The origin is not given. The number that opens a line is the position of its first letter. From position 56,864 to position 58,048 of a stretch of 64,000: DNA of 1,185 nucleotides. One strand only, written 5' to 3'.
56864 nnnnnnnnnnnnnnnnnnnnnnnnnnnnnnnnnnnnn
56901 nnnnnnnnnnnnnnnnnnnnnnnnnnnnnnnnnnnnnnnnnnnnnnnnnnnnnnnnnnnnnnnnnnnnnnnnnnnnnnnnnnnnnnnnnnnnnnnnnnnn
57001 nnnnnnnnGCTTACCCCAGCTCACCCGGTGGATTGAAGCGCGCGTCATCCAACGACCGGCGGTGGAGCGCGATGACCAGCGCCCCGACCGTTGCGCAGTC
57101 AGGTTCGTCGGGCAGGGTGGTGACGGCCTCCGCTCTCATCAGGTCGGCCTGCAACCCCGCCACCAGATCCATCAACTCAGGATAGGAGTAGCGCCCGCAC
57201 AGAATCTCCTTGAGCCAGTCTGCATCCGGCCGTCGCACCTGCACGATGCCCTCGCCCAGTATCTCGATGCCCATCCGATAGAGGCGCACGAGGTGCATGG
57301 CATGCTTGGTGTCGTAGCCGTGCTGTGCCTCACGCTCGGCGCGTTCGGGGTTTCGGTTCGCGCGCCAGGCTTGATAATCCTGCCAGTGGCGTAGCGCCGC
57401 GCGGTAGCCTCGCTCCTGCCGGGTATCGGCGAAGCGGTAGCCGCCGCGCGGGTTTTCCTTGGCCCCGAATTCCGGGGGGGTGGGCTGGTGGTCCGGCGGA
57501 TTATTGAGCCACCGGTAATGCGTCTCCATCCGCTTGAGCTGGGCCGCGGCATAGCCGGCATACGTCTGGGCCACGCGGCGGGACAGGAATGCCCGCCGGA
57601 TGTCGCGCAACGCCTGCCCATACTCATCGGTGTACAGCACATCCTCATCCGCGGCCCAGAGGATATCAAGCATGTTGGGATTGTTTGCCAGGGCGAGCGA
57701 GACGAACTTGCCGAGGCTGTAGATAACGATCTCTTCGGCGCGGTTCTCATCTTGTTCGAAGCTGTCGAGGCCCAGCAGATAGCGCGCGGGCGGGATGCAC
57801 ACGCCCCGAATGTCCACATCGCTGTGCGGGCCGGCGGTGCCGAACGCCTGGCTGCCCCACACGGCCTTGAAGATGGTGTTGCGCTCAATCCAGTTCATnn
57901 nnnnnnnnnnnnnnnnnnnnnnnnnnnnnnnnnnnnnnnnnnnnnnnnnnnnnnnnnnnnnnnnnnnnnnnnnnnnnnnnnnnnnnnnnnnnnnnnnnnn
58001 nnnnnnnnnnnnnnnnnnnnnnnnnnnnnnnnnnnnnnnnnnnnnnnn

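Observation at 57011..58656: Tandem pair of paralogous Pol-beta-fold nucleotidyltransferases wedged between the cysteine desulfurase and mnmA in a tRNA-thiolation operon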

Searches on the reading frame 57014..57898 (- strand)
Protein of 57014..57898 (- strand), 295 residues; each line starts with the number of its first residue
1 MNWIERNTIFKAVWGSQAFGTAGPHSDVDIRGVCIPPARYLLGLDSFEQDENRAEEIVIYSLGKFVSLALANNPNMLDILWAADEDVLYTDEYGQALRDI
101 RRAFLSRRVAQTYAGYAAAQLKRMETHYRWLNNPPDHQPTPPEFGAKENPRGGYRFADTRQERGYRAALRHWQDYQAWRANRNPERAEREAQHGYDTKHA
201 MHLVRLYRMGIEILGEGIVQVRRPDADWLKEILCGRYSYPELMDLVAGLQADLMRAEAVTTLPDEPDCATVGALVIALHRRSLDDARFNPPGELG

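Call 3: search_protein_families(library=pfam, proteins=[window:57014-57898:-], max_evalue=0.01)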
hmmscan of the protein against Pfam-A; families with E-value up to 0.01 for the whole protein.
window:57014-57898:- (295 aa): 1 family
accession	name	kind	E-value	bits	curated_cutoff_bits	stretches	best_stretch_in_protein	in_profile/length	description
PF10127.15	RlaP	-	1.9e-20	74.1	23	1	7-127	19-143/249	RNA repair pathway DNA polymerase beta family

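Call 4: search_protein_families(library=ncbifam, proteins=[window:57014-57898:-], max_evalue=0.01)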
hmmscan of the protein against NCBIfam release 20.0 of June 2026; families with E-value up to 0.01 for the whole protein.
window:57014-57898:- (295 aa): 0 families

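Call 6: search_protein_families(library=padloc, proteins=[window:57014-57898:-], max_evalue=0.1)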
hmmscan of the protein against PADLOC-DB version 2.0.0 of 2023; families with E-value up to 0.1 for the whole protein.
window:57014-57898:- (295 aa): 1 family
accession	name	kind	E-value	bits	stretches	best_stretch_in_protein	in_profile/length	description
PDLC04902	PDC-S09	-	0.041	12.2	1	12-39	25-52/97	-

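Call 7: search_protein_families(library=phrogs, proteins=[window:57014-57898:-], max_evalue=0.01)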
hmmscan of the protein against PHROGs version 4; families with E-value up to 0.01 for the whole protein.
window:57014-57898:- (295 aa): 2 families
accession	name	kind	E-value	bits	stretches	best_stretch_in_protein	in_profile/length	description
phrog_388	-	DNA, RNA and nucleotide metabolism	4e-61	208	1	1-286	31-337/351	nucleotidyltransferase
phrog_14344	-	DNA, RNA and nucleotide metabolism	4.2e-05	24.4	1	9-121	30-146/262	nucleotidyltransferase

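Call 10: find_homologous_proteins(query=window:57014-57898:-, max_evalue=0.00001)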
Query window:57014-57898:- (295 aa): 1562 proteins with E <= 0.00001 among 4476 candidates; the best 120 are listed.
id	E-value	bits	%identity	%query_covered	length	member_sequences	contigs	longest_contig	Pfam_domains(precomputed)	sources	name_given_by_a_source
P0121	7.3e-202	687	100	100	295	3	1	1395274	PF10127.16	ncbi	-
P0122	6.3e-156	536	79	99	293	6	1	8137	PF10127.16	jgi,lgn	jgi:predicted nucleotidyltransferase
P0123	7.7e-149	513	75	99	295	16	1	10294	PF10127.16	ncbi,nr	ncbi:MAG: hypothetical protein AUK03_13590 [Anaerolineae bacterium CG2_30_64_16]|nr:MAG: hypothetica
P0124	9.6e-140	483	72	98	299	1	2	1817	PF10127.16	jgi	jgi:predicted nucleotidyltransferase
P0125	1.6e-139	482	72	98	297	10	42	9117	PF10127.16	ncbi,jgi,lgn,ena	-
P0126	2.4e-139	482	73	98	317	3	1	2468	PF10127.16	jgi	jgi:predicted nucleotidyltransferase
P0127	3.8e-139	481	74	98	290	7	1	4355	PF10127.16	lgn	-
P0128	2.6e-138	478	73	98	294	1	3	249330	PF10127.16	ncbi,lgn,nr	ncbi:MAG: hypothetical protein BroJett021_25960 [Chloroflexota bacterium]|nr:nucleotidyltransferase 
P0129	3.2e-138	478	73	98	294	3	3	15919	PF10127.16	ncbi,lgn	-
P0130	4.7e-138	477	73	98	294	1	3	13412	PF10127.16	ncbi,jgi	jgi:predicted nucleotidyltransferase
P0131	5.0e-138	477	71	99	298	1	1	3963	PF10127.16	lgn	-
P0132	2.2e-137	475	71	98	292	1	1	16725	PF10127.16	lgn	-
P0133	3.6e-137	474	71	99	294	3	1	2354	PF10127.16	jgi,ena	-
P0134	4.6e-137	474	71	99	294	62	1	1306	PF10127.16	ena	-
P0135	9.4e-137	473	72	99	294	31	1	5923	PF10127.16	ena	-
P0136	9.9e-137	473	70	98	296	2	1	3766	PF10127.16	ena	-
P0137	2.8e-136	472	72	98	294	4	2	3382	PF10127.16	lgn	-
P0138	5.2e-136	471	71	98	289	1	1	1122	PF10127.16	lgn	-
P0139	1.9e-134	466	69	98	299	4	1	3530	PF10127.16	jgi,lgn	jgi:hypothetical protein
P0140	3.2e-134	465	72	98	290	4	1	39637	PF10127.16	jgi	jgi:predicted nucleotidyltransferase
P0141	4.3e-134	464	71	98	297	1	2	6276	PF10127.16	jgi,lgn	jgi:predicted nucleotidyltransferase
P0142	1.8e-132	459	69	99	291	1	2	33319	PF10127.16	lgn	-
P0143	1.6e-131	456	69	98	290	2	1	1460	PF10127.16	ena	-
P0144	3.5e-131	455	69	98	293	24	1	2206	PF10127.16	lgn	-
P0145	3.5e-131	455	68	98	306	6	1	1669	PF10127.16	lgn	-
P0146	6.1e-131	454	68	98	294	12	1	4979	PF10127.16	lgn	-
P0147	1.0e-130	453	68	98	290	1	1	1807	PF10127.16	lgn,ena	-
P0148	1.8e-130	452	70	98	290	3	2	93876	PF10127.16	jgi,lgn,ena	-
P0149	2.3e-130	452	68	98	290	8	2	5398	PF10127.16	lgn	-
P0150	7.2e-130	451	76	87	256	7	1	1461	PF10127.16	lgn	-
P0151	1.9e-129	449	68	98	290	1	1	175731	PF10127.16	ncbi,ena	-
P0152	9.3e-127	440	67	97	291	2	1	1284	PF10127.16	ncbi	-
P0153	1.8e-126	439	67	97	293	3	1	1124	PF10127.16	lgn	-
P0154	7.5e-126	437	66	99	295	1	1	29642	PF10127.16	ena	-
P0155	3.4e-125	435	65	97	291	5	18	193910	PF10127.16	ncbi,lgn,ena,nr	ncbi:MAG: nucleotidyltransferase domain-containing protein [Caldilineaceae bacterium]|nr:nucleotidyl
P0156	1.0e-124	434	66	98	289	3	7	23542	PF10127.16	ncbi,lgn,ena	-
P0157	2.2e-123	429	67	95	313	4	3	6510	PF10127.16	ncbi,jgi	jgi:hypothetical protein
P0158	1.6e-122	426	65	98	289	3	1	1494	PF10127.16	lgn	-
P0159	1.0e-121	424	64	98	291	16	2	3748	PF10127.16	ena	-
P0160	5.2e-121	421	64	97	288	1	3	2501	PF10127.16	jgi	jgi:uncharacterized protein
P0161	5.1e-120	418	63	97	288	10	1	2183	PF10127.16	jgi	jgi:uncharacterized protein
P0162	8.5e-119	414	64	97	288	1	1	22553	PF10127.16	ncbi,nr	ncbi:MAG: nucleotidyltransferase domain-containing protein [Caldilineaceae bacterium]|nr:nucleotidyl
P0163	1.0e-117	411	62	97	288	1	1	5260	PF10127.16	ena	-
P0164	3.8e-117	409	63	97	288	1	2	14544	PF10127.16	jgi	jgi:predicted nucleotidyltransferase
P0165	3.0e-105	370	69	79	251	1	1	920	PF10127.16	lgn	-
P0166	7.5e-94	332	54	95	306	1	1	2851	PF10127.16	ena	-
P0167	9.2e-92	325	55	93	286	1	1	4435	PF10127.16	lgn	-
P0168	1.8e-90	321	56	95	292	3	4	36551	PF10127.16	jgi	-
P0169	1.1e-88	315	53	96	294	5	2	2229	PF10127.16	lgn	-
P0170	1.3e-88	315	53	96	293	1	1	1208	PF10127.16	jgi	jgi:predicted nucleotidyltransferase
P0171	2.9e-88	314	52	92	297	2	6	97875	PF10127.16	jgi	jgi:hypothetical protein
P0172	3.2e-88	314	53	96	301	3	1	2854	PF10127.16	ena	-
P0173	8.3e-88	312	53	96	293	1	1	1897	PF10127.16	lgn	-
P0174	8.5e-88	312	53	96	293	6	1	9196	PF10127.16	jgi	jgi:hypothetical protein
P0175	1.2e-87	312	53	93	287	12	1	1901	PF10127.16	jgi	-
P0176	1.7e-87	311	52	95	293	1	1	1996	PF10127.16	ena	-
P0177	1.7e-87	311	52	95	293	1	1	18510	PF10127.16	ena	-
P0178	2.6e-87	311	55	78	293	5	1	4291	PF10127.16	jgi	jgi:predicted nucleotidyltransferase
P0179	3.5e-87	310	50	96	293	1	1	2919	PF10127.16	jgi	jgi:predicted nucleotidyltransferase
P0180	3.5e-87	310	51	96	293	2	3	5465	PF10127.16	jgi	-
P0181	3.6e-87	310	52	95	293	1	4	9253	PF10127.16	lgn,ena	-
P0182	3.6e-87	310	52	95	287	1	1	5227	PF10127.16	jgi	jgi:uncharacterized protein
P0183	3.6e-87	310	52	95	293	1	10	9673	PF10127.16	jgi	jgi:predicted nucleotidyltransferase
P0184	8.7e-87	309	51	96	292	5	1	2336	PF10127.16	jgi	jgi:predicted nucleotidyltransferase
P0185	9.5e-87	309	52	95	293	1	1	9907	PF10127.16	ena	-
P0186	1.2e-86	309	52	97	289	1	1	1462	PF10127.16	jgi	jgi:predicted nucleotidyltransferase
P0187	2.7e-86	307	52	93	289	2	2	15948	PF10127.16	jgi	jgi:hypothetical protein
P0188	3.6e-86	307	54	93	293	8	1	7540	PF10127.16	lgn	-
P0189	4.1e-86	307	52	95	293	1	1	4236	PF10127.16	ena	-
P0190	4.3e-86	307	52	96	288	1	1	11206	PF10127.16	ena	-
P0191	5.5e-86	306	51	96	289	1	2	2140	PF10127.16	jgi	jgi:predicted nucleotidyltransferase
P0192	6.1e-86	306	52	95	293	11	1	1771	PF10127.16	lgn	-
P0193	1.3e-85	305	52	94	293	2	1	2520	PF10127.16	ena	-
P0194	2.9e-85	304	51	95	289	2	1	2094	PF10127.16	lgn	-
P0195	1.5e-84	302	52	95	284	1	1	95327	PF10127.16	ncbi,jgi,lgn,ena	-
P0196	3.1e-84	301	50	98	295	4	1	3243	PF10127.16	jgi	jgi:predicted nucleotidyltransferase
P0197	3.6e-84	300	50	96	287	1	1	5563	PF10127.16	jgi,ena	-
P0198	5.9e-84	300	49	97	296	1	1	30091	PF10127.16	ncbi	-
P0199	8.8e-84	299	51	96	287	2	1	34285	PF10127.16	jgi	jgi:hypothetical protein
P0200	1.0e-83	299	50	96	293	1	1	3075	PF10127.16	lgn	-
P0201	1.3e-83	299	50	96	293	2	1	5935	PF10127.16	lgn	-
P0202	1.6e-83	298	50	98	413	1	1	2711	PF14464.12,PF10127.16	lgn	-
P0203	1.7e-83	298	51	97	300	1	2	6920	PF10127.16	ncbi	-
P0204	1.8e-83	298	51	96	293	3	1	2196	PF10127.16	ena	-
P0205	1.8e-83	298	51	98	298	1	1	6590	PF10127.16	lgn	-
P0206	2.1e-83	298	50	95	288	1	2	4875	PF10127.16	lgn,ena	-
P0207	2.5e-83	298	50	96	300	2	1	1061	PF10127.16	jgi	jgi:predicted nucleotidyltransferase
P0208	4.7e-83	297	50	97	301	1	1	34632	PF10127.16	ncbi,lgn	-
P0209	7.6e-83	296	52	93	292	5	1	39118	PF10127.16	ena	-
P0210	9.8e-83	296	52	94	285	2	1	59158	PF10127.16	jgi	jgi:predicted nucleotidyltransferase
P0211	1.7e-82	295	51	95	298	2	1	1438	PF10127.16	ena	-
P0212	2.3e-82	295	49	97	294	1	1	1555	PF10127.16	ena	-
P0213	2.6e-82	294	51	95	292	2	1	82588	PF10127.16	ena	-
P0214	2.9e-82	294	50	93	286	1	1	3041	PF10127.16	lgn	-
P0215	3.5e-82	294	50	95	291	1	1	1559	PF10127.16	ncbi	-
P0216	3.5e-82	294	51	96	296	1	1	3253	PF10127.16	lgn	-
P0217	4.0e-82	294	52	95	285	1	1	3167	PF10127.16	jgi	jgi:predicted nucleotidyltransferase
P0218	6.0e-82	293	52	95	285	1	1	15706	PF10127.16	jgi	-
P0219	8.7e-82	293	50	96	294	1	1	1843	PF10127.16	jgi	jgi:predicted nucleotidyltransferase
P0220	1.0e-81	292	49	96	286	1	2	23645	PF10127.16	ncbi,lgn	ncbi:MAG: nucleotidyltransferase domain-containing protein [Planctomycetota bacterium]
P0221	1.0e-81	292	50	95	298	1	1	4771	PF10127.16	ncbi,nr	ncbi:MAG: nucleotidyltransferase domain-containing protein [Chloroflexi bacterium]|nr:nucleotidyltra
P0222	2.1e-81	291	49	95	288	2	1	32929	PF10127.16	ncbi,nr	ncbi:MAG: nucleotidyltransferase domain-containing protein [Planctomycetes bacterium]|nr:nucleotidyl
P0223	4.1e-81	290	51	95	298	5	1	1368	PF10127.16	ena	-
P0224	5.9e-81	290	50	95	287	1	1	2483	PF10127.16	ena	-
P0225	7.3e-81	290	48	95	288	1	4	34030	PF10127.16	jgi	jgi:uncharacterized protein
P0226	8.2e-81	289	50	95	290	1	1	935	PF10127.16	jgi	jgi:predicted nucleotidyltransferase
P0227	1.2e-80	289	50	95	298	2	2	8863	PF10127.16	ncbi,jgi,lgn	-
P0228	1.2e-80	289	50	96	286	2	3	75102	PF10127.16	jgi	-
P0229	1.4e-80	289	51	95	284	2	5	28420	PF10127.16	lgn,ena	-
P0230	1.7e-80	288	50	95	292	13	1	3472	PF10127.16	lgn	-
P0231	1.9e-80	288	50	96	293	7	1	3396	PF10127.16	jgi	-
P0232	2.4e-80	288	49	95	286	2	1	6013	PF10127.16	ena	-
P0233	2.4e-80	288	50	95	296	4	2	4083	PF10127.16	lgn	-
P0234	3.3e-80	287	50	95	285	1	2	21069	PF10127.16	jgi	jgi:uncharacterized protein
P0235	1.0e-79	286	50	96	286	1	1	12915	PF10127.16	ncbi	-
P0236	1.0e-79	286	51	95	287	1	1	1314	PF10127.16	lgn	-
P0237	1.6e-79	285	50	96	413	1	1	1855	PF14464.12,PF10127.16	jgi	jgi:predicted nucleotidyltransferase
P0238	1.7e-79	285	51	93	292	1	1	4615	PF10127.16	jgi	jgi:uncharacterized protein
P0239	1.8e-79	285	49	95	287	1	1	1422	PF10127.16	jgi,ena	-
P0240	2.0e-79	285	49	95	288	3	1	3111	PF10127.16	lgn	-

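Call 32: search_solved_structures(query=window:57014-57898:-, max_evalue=1, show_alignments=2)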
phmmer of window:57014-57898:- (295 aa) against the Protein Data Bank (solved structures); distinct sequences matched with E-value up to 1: 1.
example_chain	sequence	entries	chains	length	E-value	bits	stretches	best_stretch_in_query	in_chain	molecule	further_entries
2zc8_A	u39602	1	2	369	0.49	12.6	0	187-241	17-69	N-acylamino acid racemase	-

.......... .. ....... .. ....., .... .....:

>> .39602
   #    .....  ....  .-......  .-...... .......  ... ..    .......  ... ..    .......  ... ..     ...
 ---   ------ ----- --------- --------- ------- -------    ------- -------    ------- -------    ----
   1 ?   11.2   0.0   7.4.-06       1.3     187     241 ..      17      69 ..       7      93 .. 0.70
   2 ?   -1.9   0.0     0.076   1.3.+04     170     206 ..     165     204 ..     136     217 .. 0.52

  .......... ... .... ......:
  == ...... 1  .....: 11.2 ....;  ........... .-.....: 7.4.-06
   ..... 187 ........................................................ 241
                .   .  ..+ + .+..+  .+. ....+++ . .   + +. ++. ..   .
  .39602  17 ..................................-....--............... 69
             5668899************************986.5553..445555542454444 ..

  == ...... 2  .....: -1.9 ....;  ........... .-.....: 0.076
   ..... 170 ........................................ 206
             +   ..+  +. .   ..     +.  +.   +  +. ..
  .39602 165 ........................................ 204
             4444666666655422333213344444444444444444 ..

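Call 49: find_encoding_contigs(protein=P0195, flank=6000, max_places=1)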
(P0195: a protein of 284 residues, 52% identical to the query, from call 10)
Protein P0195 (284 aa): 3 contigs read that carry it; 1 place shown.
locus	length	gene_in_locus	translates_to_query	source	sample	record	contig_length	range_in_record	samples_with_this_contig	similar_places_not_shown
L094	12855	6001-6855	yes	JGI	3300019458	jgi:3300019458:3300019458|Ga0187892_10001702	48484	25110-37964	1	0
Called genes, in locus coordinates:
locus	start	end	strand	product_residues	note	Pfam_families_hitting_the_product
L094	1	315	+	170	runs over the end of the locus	-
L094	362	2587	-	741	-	PF18072:FGAR-AT_linker, PF00586:AIRS, PF02769:AIRS_C, PF00586:AIRS, PF02769:AIRS_C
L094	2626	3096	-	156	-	PF05168:HEPN (weak)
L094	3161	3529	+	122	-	-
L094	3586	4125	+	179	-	-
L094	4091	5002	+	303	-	-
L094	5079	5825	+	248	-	PF10127:RlaP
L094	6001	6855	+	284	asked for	PF10127:RlaP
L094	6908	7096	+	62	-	-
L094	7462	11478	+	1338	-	PF00082:Peptidase_S8, PF13517:FG-GAP_3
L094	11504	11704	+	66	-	-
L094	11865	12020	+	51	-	-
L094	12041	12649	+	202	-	PF01121:CoaE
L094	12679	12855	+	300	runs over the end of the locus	PF08902:DUF1848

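Call 50: find_encoding_contigs(protein=P0213, flank=6000, max_places=1)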
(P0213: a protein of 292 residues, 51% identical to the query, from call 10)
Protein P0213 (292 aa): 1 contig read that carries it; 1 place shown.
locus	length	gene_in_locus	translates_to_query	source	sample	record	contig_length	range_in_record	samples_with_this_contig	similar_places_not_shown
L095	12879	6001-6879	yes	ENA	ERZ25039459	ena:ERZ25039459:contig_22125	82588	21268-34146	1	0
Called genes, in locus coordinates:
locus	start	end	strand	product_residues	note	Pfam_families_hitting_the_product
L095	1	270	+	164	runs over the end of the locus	-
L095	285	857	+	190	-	PF03422:CBM_6, PF18099:CBM_35_2 (weak)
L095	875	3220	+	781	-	PF00933:Glyco_hydro_3, PF01915:Glyco_hydro_3_C, PF14310:Fn3-like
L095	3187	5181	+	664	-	-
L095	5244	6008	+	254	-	PF10127:RlaP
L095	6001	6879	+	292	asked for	PF10127:RlaP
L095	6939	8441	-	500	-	PF01637:ATPase_2, PF13191:AAA_16 (weak), PF13401:AAA_22 (faint), PF01022:HTH_5 (faint), PF12802:MarR_2 (weak), PF03008:DUF234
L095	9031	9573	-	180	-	-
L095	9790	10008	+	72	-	-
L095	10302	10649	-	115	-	PF07508:Recombinase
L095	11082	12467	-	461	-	PF02371:Transposase_20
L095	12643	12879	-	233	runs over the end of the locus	PF13701:DDE_Tnp_1_4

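Call 51: find_encoding_contigs(protein=P0171, flank=6000, max_places=1)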
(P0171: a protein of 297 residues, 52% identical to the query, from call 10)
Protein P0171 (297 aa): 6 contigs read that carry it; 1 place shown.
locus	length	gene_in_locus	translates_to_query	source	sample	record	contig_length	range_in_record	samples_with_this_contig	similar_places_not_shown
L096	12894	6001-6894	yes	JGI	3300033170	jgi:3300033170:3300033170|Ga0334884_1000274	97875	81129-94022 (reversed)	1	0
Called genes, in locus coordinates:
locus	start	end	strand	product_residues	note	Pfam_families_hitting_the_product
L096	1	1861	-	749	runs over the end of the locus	PF13115:YtkA, PF25919:BSH_CusB (weak), PF25954:Beta-barrel_RND_2, PF25989:YknX_C (weak), PF13473:Cupredoxin_1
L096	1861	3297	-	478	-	PF02321:OEP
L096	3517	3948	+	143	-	-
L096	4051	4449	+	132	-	-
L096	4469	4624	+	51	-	-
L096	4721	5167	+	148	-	PF13560:HTH_31 (weak), PF01381:HTH_3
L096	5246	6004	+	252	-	PF10127:RlaP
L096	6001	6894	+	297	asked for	PF10127:RlaP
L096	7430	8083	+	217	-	-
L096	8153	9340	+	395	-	PF06114:Peptidase_M78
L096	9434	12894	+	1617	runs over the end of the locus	PF07669:Eco57I (weak)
